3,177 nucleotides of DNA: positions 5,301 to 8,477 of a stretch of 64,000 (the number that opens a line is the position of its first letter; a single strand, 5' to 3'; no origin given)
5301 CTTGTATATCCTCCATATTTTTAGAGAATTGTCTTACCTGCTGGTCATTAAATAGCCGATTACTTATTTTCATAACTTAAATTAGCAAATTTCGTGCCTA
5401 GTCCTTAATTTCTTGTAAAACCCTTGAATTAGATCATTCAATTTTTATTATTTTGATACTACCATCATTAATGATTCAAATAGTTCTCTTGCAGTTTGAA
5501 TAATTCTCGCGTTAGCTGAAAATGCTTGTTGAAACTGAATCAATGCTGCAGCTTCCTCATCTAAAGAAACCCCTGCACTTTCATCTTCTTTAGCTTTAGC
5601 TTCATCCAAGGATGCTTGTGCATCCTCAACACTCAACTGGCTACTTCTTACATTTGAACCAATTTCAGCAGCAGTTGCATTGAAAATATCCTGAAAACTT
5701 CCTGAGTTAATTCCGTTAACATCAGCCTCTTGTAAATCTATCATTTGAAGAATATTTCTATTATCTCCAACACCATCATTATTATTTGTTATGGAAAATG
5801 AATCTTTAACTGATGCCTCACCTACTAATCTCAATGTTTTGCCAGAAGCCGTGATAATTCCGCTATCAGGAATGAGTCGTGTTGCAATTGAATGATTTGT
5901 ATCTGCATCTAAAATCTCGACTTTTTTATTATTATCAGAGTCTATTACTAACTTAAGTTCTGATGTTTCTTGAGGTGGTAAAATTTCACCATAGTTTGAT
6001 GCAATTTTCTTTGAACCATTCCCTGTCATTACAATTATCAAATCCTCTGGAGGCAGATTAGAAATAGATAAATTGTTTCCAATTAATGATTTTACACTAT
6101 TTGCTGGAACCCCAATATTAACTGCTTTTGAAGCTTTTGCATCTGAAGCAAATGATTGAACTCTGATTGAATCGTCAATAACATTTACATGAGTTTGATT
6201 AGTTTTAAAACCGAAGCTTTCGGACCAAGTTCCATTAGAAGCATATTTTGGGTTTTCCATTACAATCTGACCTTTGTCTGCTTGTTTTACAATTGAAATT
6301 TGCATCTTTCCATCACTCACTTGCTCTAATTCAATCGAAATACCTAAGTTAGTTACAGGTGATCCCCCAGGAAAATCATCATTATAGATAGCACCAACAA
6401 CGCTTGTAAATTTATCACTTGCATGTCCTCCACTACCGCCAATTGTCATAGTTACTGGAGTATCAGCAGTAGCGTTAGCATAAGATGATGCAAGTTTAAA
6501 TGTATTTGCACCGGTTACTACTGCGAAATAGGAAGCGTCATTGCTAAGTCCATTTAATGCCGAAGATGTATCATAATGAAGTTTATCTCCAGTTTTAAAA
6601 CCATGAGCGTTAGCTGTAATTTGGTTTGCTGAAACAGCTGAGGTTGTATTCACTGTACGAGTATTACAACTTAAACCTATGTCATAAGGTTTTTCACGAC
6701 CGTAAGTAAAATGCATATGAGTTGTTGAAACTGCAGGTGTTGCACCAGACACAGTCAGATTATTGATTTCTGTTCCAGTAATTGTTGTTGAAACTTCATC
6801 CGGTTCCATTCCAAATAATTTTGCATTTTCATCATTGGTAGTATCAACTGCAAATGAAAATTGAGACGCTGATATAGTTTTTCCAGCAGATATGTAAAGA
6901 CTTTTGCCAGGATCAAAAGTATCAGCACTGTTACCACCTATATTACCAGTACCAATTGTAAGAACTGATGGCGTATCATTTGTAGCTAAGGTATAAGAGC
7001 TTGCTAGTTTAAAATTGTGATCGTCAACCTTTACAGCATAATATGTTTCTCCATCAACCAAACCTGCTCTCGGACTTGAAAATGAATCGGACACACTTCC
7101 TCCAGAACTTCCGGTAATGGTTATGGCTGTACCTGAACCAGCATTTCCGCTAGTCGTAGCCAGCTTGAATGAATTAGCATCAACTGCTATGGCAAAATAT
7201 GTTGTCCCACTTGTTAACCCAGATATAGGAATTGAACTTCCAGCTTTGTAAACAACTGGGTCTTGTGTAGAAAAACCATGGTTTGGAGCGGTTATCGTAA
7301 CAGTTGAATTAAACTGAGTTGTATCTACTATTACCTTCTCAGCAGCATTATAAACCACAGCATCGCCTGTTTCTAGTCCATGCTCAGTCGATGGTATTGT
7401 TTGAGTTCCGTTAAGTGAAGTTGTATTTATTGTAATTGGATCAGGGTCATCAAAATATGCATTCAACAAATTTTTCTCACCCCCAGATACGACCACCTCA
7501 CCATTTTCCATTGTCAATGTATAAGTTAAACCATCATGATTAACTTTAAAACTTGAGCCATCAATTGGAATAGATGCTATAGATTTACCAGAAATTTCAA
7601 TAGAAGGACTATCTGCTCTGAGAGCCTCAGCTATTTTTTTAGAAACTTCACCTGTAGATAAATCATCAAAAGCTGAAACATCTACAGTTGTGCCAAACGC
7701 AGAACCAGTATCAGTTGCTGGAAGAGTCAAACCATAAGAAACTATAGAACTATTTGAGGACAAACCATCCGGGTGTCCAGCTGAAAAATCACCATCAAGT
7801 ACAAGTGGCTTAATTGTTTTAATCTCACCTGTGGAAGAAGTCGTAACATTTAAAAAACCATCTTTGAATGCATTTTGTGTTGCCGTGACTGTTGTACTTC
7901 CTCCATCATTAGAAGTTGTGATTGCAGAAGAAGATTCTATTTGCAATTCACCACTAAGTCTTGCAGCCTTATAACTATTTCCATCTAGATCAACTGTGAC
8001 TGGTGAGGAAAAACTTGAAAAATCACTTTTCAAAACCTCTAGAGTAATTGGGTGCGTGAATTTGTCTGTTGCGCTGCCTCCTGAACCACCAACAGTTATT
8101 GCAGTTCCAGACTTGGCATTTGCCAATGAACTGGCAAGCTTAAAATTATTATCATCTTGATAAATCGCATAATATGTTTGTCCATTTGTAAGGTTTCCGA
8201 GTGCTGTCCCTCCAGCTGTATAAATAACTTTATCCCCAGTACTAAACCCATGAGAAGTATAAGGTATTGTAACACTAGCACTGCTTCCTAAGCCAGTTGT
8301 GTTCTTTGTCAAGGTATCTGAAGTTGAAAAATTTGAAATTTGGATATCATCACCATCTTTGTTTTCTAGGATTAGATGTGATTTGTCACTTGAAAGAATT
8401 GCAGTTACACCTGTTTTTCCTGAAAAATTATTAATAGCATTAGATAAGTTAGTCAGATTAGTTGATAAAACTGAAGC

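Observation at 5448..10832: Giant 1794-aa hook-associated protein FlgK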

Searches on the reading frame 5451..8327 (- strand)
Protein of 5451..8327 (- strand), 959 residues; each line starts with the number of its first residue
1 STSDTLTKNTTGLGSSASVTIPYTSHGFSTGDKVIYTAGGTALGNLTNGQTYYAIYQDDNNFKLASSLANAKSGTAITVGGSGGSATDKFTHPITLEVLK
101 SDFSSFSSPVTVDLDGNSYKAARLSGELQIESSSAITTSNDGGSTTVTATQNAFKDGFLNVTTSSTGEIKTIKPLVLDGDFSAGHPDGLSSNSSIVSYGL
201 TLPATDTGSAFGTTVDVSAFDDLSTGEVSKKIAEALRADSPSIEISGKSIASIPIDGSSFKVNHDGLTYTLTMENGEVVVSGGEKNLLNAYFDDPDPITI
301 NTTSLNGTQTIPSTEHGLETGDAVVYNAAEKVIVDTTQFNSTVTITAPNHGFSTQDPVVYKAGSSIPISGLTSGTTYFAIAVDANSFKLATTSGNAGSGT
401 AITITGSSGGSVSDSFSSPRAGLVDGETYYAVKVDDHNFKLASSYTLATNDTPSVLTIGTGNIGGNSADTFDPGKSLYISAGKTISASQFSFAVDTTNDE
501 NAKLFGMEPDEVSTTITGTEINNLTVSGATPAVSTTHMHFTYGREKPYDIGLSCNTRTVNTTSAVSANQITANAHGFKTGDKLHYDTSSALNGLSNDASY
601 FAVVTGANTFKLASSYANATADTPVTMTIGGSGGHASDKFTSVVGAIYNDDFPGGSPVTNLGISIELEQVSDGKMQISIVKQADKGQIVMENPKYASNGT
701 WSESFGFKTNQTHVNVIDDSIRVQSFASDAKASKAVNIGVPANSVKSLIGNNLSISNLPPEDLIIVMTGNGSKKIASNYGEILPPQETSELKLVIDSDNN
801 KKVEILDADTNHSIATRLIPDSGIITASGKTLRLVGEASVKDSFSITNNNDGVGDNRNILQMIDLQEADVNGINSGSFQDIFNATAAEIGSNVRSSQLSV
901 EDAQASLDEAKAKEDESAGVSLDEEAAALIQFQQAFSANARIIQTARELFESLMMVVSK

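Call 57: predict_structure(alignment_id=A2)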
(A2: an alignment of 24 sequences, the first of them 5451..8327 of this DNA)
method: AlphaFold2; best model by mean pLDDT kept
length: 959 residues; sequences in the alignment: 24
mean_pLDDT: 64.1   pTM: 0.45
mean pLDDT of the five models: 64.1, 61.1, 59.1, 50.6, 46.4
residues with pLDDT >= 90: 55; 70-90: 428; 50-70: 137; < 50: 339
segments of 3 or more residues with pLDDT < 50: 1-3, 95-226, 694-700, 710-793, 795-802, 813-881, 883-900, 915-926, 957-959
pLDDT, mean of each block of 10 residues (from residue 1): 60 78 78 84 85 87 89 87 83 50 39 37 28 28 31 37 36 30 26 27 38 42 47 64 82 87 85 89 80 83 73 75 86 79 78 85 82 88 88 87 75 87 85 82 85 81 76 86 72 82 82 76 66 64 78 85 69 85 88 88 87 92 84 84 84 74 85 86 71 49 61 36 34 39 40 45 37 32 36 44 51 47 38 36 31 34 43 45 46 44 59 48 47 60 64 52
secondary structure, 60 per line:
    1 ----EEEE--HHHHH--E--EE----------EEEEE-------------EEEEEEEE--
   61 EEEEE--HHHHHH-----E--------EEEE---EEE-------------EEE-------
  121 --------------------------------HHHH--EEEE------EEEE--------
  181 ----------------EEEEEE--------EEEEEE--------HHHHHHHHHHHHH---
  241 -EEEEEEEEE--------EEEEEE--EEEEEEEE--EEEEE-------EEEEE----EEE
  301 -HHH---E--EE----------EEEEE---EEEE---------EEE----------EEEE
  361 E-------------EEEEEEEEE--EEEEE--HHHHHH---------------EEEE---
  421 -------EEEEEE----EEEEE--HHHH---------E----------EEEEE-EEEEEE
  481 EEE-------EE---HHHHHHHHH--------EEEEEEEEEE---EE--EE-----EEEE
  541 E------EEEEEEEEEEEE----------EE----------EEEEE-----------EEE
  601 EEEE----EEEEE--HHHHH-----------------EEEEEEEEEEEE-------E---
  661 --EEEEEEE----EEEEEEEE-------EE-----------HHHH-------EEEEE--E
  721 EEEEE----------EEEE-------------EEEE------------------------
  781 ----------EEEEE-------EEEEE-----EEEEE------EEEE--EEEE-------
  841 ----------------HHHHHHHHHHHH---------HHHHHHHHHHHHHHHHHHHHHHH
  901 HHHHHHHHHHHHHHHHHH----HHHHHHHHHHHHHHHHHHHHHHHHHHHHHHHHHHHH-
elements in order (helices of 4 or more, strands of 3 or more residues): E5-8 H11-15 E33-37 E51-58 E61-65 H68-73 E88-91 E95-97 E111-113 H153-156 E159-162 E169-172 E197-202 E211-216 H225-237 E242-250 E259-264 E267-274 E277-281 E289-293 E298-300 E323-327 E331-334 E344-346 E357-361 E375-383 E386-390 H393-398 E414-417 E428-433 E438-442 H445-448 E469-473 E475-483 H496-504 E513-522 E537-541 E548-559 E582-586 E598-604 E609-613 H616-620 E638-649 E663-669 E674-681 H702-705 E713-717 E720-725 E736-739 E753-756 E791-795 E803-807 E813-817 E824-827 E830-833 H857-868 H878-918 H923-958
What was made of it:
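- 7428..8048 (-): Middle segment, aa 929-1135. Shared with some giant FlgKs (PS1, Nereida and others). The model is poor over aa 930-1061 (call 57).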

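Call 61: fold_search(model_id=the predicted structure, library=pdb)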
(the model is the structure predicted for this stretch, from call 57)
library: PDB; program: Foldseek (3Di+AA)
matches with E <= 10: 266; with E <= 0.001: 0
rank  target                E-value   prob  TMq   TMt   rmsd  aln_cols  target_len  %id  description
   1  6nya_D                3.3e-02  0.89  0.07  0.07  10.4       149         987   11  Crystal Structure of ubiquitin E1 (Uba1) in complex with Ubc3 (Cdc34) and ubiquitin (released 2019-08-07)
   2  8fjp_A                3.5e-02  0.02  0.05  0.03  25.9       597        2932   10  Cryo-EM structure of native mosquito salivary gland surface protein 1 (SGS1) (released 2023-03-01)
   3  7k5j_G                4.8e-02  0.82  0.07  0.07  10.4       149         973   11  Structure of an E1-E2-ubiquitin thioester mimetic (released 2021-04-28)
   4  5l6h_A                6.9e-02  0.77  0.07  0.07  10.4       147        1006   14  Uba1 in complex with Ub-ABPA3 covalent adduct (released 2017-06-14)
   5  5tr4_A                7.2e-02  0.80  0.07  0.07   9.5       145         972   12  Structure of Ubiquitin activating enzyme (Uba1) in complex with ubiquitin and TAK-243 (released 2017-11-01)
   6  7k5j_U                7.6e-02  0.75  0.07  0.07  10.6       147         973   14  Structure of an E1-E2-ubiquitin thioester mimetic (released 2021-04-28)
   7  7k5j_K                7.6e-02  0.69  0.07  0.07  10.0       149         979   11  Structure of an E1-E2-ubiquitin thioester mimetic (released 2021-04-28)
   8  9qiv_B                7.6e-02  0.51  0.06  0.06  11.3       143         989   14  Consensus structure of UBA6-BIRC6 (alternative conformation) (released 2025-10-29)
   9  4nnj_A                8.5e-02  0.72  0.07  0.07   9.9       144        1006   13  Crystal structure of Uba1 in complex with ubiquitin-AMP and thioesterified ubiquitin (released 2014-05-07)
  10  7k5j_C                8.9e-02  0.69  0.07  0.07   8.2       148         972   11  Structure of an E1-E2-ubiquitin thioester mimetic (released 2021-04-28)
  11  5l6i_C                8.9e-02  0.63  0.07  0.07  10.4       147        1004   13  Uba1 in complex with Ub-MLN4924 covalent adduct (released 2017-06-14)
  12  5l6h_C                1.0e-01  0.72  0.07  0.07  10.3       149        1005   11  Uba1 in complex with Ub-ABPA3 covalent adduct (released 2017-06-14)
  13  5l6i_A                1.0e-01  0.66  0.07  0.07   9.8       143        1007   13  Uba1 in complex with Ub-MLN4924 covalent adduct (released 2017-06-14)
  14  6zhs_A                1.1e-01  0.66  0.07  0.07   9.3       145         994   12  Uba1 bound to two E2 (Ubc13) molecules (released 2022-01-12)
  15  5l6j_C                1.2e-01  0.69  0.07  0.07   9.6       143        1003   14  Uba1 in complex with Ub-MLN7243 covalent adduct (released 2017-06-14)
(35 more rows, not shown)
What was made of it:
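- Tried and rejected: The PDB fold search of the C-terminal half found nothing significant; the best hit was E=0.03 to Uba1 (call 61).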

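Call 67: fold_search(model_id=the predicted structure, library=viral)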
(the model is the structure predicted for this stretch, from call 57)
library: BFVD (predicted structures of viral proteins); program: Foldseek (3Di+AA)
matches with E <= 10: 479; with E <= 0.001: 44
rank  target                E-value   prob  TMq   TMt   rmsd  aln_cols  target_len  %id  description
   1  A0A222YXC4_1          3.5e-14  1.00  0.10  0.08  27.4       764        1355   13  Baseplate wedge initiator [Synechococcus phage Bellamy]
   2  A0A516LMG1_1          3.7e-13  1.00  0.09  0.11  33.6       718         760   17  (no name in the UniProt tables at hand)
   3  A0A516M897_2          9.1e-13  1.00  0.09  0.09  43.5       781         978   14  (no name in the UniProt tables at hand)
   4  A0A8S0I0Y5            1.5e-11  1.00  0.10  0.12  25.4       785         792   13  (no name in the UniProt tables at hand)
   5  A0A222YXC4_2          2.8e-10  0.99  0.08  0.07  25.1       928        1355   10  Baseplate wedge initiator [Synechococcus phage Bellamy]
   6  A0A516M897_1          7.5e-10  1.00  0.08  0.08  36.3       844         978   11  (no name in the UniProt tables at hand)
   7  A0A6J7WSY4            6.1e-09  0.99  0.08  0.09  29.4       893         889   11  Baseplate wedge subunit [uncultured Caudovirales phage]
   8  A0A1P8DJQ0            1.7e-08  0.99  0.09  0.11  29.1       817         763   13  (no name in the UniProt tables at hand)
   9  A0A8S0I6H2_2          1.8e-08  1.00  0.11  0.12  27.7       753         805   12  (no name in the UniProt tables at hand)
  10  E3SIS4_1              6.5e-07  1.00  0.09  0.09  24.8       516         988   12  Fiber [Synechococcus phage S-SM2]
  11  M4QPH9                1.5e-06  0.84  0.08  0.08  31.8       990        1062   10  Uncharacterized protein [Synechococcus phage S-SKS1]
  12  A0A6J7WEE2            1.5e-06  0.72  0.06  0.09  33.9       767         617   11  Uncharacterized protein [uncultured Caudovirales phage]
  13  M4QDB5                1.7e-06  0.98  0.10  0.08  34.0       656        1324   13  DUF1565 domain-containing protein [Prochlorococcus phage MED4-213]
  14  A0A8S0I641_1          1.7e-06  0.82  0.09  0.08  36.4      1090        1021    9  (no name in the UniProt tables at hand)
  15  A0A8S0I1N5            4.1e-06  0.92  0.06  0.14  26.0       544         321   10  (no name in the UniProt tables at hand)
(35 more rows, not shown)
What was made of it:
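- On Phage tail-fibre / baseplate-wedge repeat domain (phrog_38233, phrog_2885): BFVD structural matches, E down to 3.5e-14 (call 67).
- Foldseek matches in BFVD to cyanophage baseplate-wedge and fibre models, E down to 3.5e-14 (call 67).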

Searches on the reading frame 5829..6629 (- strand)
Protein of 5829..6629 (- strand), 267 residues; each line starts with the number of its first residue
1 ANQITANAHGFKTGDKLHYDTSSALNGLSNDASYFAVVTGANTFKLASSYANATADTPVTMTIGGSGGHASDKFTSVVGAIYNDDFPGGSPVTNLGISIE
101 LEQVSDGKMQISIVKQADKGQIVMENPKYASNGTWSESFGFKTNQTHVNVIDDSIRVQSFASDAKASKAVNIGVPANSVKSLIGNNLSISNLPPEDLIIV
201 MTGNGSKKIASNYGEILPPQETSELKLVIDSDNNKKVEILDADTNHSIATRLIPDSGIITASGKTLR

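Call 8: search_protein_families(library=pfam, proteins=[window:5829-6629:-], max_evalue=10)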
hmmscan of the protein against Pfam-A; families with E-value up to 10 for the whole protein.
window:5829-6629:- (267 aa): 0 families
